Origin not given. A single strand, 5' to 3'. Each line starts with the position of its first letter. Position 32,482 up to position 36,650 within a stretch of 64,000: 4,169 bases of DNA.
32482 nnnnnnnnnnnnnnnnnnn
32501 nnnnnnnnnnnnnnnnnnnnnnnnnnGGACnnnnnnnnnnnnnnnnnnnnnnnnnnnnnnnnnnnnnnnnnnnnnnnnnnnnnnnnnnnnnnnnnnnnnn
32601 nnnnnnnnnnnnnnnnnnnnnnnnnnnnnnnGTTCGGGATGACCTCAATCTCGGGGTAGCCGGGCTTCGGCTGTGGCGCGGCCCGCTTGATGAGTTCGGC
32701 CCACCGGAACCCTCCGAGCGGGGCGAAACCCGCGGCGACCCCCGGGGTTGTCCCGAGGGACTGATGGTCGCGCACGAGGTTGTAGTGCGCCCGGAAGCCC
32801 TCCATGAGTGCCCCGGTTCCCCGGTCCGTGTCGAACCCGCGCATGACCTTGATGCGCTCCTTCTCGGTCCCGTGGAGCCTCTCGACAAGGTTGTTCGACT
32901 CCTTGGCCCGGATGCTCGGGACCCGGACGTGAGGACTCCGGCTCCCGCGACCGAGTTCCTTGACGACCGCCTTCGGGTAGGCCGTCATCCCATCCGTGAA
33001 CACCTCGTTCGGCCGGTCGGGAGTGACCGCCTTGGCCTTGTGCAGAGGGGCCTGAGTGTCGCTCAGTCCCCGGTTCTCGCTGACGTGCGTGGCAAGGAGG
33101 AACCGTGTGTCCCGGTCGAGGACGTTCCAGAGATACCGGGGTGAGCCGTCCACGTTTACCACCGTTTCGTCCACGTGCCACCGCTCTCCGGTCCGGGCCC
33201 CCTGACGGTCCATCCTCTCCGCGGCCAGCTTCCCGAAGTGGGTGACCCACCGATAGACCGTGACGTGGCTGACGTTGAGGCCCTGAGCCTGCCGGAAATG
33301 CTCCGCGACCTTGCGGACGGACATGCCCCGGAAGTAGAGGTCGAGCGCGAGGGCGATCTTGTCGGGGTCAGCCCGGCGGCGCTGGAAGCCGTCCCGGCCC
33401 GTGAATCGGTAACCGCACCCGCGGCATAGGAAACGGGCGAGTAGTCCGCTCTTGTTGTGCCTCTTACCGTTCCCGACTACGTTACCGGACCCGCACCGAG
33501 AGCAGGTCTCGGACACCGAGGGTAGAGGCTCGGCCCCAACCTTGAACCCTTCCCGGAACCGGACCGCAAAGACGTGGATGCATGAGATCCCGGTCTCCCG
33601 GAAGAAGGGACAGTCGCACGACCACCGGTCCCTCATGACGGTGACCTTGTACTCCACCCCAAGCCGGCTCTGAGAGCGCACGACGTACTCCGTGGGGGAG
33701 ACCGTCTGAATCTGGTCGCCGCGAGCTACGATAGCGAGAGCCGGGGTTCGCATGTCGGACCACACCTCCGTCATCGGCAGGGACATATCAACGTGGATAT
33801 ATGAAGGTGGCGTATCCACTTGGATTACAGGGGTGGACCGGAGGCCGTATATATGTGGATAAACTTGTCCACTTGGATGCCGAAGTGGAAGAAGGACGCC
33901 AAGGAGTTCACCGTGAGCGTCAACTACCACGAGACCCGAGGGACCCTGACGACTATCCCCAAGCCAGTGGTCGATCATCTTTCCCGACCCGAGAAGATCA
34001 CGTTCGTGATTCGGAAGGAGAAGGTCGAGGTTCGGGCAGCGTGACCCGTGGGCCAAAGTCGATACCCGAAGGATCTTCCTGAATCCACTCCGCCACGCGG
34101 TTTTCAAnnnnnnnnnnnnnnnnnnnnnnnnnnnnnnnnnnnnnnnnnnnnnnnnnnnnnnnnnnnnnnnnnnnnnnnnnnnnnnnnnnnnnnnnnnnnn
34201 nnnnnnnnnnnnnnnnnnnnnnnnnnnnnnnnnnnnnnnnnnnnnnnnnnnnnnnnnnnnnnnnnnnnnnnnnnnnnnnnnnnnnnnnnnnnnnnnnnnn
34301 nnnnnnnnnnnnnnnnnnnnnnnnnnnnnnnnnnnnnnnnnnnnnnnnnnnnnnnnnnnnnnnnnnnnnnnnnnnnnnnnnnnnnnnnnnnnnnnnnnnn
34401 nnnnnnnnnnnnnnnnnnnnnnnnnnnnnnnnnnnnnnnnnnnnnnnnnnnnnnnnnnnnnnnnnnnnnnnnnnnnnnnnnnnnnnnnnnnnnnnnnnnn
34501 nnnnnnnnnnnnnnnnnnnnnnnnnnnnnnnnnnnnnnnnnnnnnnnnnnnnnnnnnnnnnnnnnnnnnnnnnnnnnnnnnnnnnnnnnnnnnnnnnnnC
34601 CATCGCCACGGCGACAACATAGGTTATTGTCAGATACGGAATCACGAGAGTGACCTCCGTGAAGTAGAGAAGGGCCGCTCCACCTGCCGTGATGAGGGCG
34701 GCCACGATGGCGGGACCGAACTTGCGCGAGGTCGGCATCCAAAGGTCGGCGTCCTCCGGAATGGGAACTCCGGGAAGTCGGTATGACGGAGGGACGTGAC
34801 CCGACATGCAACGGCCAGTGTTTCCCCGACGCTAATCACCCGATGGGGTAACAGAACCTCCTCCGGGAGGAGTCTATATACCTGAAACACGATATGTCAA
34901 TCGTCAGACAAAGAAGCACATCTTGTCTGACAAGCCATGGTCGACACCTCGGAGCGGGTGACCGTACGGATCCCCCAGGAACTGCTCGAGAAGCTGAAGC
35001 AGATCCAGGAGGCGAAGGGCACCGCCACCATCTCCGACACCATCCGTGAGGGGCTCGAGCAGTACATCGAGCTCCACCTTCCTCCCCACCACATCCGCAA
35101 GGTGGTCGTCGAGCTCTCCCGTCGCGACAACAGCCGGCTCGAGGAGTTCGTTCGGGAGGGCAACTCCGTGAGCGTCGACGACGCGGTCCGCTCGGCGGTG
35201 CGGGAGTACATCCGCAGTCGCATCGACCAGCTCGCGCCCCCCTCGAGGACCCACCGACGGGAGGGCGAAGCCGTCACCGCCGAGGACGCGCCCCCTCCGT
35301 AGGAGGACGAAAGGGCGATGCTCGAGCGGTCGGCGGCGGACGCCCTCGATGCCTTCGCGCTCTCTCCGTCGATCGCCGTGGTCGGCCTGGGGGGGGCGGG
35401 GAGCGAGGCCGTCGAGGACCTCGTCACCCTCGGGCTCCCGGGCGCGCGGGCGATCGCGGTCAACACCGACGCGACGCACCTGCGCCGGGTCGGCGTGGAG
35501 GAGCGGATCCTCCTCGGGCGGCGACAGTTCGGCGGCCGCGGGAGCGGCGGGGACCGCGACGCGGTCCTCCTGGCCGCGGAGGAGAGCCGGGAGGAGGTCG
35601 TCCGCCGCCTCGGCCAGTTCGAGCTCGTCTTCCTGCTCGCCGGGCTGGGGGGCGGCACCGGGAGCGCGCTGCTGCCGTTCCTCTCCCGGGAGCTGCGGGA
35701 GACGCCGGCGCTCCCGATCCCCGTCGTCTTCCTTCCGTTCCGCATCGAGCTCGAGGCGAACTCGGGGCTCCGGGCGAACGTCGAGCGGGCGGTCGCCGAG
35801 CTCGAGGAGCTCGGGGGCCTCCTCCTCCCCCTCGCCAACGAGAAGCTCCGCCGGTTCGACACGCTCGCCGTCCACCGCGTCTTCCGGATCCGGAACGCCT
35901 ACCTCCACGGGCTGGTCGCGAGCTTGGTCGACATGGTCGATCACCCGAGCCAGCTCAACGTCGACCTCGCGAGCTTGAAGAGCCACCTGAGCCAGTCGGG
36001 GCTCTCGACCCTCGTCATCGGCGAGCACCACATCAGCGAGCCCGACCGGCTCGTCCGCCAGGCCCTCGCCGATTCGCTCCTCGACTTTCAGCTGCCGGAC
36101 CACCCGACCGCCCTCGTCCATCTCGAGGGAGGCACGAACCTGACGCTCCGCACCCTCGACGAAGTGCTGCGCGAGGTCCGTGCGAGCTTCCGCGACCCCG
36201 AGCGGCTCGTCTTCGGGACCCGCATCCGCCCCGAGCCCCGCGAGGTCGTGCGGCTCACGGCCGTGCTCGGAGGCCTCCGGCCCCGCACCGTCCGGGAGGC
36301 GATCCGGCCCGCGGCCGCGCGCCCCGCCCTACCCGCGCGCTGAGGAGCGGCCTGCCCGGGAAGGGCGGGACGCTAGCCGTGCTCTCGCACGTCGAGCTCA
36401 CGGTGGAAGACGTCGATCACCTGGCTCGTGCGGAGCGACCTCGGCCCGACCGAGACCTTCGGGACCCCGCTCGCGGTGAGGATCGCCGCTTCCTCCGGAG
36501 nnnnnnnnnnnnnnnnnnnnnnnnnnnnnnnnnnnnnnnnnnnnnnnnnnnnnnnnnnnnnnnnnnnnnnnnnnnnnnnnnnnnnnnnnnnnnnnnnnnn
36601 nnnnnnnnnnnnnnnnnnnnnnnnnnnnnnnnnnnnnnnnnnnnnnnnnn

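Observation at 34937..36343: Covalently tandem RHH regulator translationally linked to a divergent FtsZ homolog (a cdrS-ftsZ2-like module with a twist)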

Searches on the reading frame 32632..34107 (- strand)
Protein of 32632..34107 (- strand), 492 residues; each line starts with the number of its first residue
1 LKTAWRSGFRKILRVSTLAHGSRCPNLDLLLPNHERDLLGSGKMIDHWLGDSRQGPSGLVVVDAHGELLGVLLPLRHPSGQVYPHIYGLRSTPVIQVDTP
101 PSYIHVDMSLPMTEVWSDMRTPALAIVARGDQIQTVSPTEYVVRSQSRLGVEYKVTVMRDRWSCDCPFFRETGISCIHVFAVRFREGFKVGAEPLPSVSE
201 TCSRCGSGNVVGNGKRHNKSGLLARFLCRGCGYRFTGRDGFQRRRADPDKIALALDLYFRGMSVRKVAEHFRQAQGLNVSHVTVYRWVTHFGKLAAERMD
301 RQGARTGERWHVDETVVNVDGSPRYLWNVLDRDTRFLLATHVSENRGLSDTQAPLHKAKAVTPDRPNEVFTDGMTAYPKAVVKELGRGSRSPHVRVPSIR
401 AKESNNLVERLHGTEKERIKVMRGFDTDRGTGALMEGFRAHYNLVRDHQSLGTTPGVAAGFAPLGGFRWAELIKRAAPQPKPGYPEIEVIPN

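Call 10: search_protein_families(library=pfam, proteins=[window:32632-34107:-], max_evalue=0.001)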
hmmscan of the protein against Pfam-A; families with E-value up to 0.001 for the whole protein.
window:32632-34107:- (492 aa): 3 families
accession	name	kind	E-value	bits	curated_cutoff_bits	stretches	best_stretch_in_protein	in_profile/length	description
PF13610.12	DDE_Tnp_IS240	-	1.6e-22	80.6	27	1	308-448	2-139/139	DDE domain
PF00665.32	rve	-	1.9e-05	25.3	32.6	1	305-378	3-79/102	Integrase core domain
PF13683.12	rve_3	-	5.3e-05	23.3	26.5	1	404-454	15-65/67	Integrase core domain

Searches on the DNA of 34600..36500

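Call 72: search_rna_families(source=window, start=34600, end=36500, threshold=evalue, max_evalue=1)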
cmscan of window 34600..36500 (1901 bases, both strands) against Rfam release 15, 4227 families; matches with E-value up to 1: 0.
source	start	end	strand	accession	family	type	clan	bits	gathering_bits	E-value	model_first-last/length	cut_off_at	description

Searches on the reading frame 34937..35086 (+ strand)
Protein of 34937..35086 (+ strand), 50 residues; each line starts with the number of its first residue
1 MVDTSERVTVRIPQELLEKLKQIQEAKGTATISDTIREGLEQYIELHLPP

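Call 56: search_protein_families(library=ncbifam, proteins=[window:34937-35086:+], max_evalue=1)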
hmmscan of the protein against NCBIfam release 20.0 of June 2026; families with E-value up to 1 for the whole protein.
seq(50 aa): 11 families
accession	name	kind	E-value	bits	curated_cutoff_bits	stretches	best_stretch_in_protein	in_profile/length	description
NF002169.0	PRK01002.1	subfamily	1.4e-05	25.1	111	1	6-45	5-44/141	nickel responsive regulator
NF041551.1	YlcI_YnfO_N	subfamily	2.5e-05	24.3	30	1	4-27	1-24/42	YlcI/YnfO family protein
NF053762.1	aCcr1_fam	equivalog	0.00014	21.6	60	1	8-44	3-38/38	aCcr1 family cell cycle regulator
NF002815.0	PRK02967.1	equivalog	0.0016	18.4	83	1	6-43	2-39/139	nickel-responsive transcriptional regulator NikR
NF041793.1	ORF56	equivalog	0.0018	18.3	50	1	8-44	3-38/39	ORF56 family plasmid copy control protein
NF058555.1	TransRegCdrSHalo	equivalog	0.0023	17.9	100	1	6-38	2-34/61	transcriptional regulator CdrS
TIGR02793.1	nikR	equivalog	0.0072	16.6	175.45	1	6-39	1-34/129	nickel-responsive transcriptional regulator NikR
NF003381.0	PRK04460.1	equivalog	0.011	15.9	105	1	5-42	4-41/139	nickel-responsive transcriptional regulator NikR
NF045682.1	DVU0772_fam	subfamily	0.051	13.8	45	1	5-42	60-98/100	DVU0772 family protein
NF047386.1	T4SS_SepA_fam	subfamily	0.085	12.6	110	1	9-45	3-38/182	T4SS efffector SepA family protein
NF050799.1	TA_anti_VapB_Sulfo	equivalog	0.1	13.2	60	1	8-44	2-33/69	type II toxin-antitoxin system VapB family antitoxin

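Call 57: search_protein_families(library=pfam, proteins=[window:34937-35086:+], max_evalue=1)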
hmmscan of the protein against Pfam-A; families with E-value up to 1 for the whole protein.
seq(50 aa): 8 families
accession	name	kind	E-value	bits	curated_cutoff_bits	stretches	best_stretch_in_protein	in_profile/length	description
PF01402.27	RHH_1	-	6.9e-07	29.4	20.5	1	7-45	1-38/39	Ribbon-helix-helix protein, copG family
PF12651.13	RHH_3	-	3.2e-05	24.2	21.6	1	6-45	3-41/44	Ribbon-helix-helix domain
PF07878.17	RHH_5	-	0.0031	17.7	26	1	5-23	1-19/43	CopG-like RHH_1 or ribbon-helix-helix domain, RHH_5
PF12441.14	CopG_antitoxin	-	0.0038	18.4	28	1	4-41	41-77/79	CopG antitoxin of type II toxin-antitoxin system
PF03869.20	Arc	-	0.021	15.1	20.4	1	7-28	6-27/50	Arc-like DNA binding domain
PF14229.12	DUF4332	-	0.05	14.2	23.2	1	2-45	74-117/122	Domain of unknown function (DUF4332)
PF19891.5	DUF6364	-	0.11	13.5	27.3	1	6-42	3-38/70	Family of unknown function (DUF6364)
PF19807.5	DUF6290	-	0.12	13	27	1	8-45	4-40/72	Family of unknown function (DUF6290)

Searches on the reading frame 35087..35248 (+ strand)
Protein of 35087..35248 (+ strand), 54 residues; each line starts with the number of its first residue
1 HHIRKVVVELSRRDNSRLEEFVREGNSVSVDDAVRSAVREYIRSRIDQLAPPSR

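Call 56: search_protein_families(library=ncbifam, proteins=[window:35087-35248:+], max_evalue=1)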
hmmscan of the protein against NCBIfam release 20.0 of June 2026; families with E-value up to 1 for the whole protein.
seq(54 aa): 3 families
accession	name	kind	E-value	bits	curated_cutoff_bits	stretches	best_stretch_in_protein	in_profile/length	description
TIGR03855.1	NAD_NadX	equivalog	0.015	14.8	206.55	1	3-43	15-55/229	aspartate dehydrogenase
NF058555.1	TransRegCdrSHalo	equivalog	0.018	15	100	1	15-45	13-43/61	transcriptional regulator CdrS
TIGR04550.1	sMetMonox_MmoD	equivalog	0.093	12.5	80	1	17-39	32-53/64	soluble methane monooxygenase-binding protein MmoD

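Call 57: search_protein_families(library=pfam, proteins=[window:35087-35248:+], max_evalue=1)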
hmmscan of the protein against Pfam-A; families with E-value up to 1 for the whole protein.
seq(54 aa): 1 family
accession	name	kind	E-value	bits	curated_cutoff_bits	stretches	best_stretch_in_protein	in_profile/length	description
PF17723.7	RHH_8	-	0.042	14.4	25.4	1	4-50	4-50/119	Ribbon-Helix-Helix transcriptional regulator family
